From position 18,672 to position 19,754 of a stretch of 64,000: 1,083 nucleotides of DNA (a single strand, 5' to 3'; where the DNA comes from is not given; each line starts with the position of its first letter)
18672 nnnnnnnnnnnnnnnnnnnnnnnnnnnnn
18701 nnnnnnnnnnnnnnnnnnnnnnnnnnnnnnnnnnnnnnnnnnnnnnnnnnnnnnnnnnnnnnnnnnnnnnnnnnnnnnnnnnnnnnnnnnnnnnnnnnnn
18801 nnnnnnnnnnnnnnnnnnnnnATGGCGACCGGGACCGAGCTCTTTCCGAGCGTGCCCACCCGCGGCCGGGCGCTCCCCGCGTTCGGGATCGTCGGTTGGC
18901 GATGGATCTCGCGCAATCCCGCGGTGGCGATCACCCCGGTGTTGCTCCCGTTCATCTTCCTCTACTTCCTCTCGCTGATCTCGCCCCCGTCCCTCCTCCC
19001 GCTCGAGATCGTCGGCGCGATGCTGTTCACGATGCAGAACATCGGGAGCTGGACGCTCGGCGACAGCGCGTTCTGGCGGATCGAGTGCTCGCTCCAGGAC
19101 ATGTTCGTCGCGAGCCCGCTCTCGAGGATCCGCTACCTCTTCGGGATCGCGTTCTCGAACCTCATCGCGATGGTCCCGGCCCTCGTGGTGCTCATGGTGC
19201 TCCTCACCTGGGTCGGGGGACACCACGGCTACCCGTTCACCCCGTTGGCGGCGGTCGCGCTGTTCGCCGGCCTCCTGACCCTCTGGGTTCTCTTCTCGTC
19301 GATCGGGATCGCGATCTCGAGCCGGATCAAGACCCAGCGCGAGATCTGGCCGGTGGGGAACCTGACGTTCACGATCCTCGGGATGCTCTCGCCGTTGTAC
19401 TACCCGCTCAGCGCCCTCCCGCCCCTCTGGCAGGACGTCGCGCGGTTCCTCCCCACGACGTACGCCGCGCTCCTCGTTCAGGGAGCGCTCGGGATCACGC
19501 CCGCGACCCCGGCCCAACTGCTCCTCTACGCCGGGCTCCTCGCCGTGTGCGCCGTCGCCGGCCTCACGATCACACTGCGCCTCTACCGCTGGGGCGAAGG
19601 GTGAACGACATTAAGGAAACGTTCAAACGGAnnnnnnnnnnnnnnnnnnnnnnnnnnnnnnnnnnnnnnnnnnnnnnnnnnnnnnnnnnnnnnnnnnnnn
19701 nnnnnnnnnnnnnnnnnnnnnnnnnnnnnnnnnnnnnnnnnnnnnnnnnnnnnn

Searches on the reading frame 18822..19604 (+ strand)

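Call 44: search_protein_families(library=pfam, proteins=[window:18822-19604:+], max_evalue=0.001)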
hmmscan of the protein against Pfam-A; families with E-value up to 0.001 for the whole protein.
window:18822-19604:+ (260 aa): 2 families
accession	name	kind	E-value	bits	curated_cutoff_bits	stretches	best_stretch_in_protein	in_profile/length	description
PF01061.29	ABC2_membrane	-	1.6e-10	41.3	26.9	1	29-216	14-203/211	ABC-2 type transporter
PF12698.13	ABC2_membrane_3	-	6.9e-06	25.8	31.6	1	88-252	189-346/347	ABC-2 family transporter protein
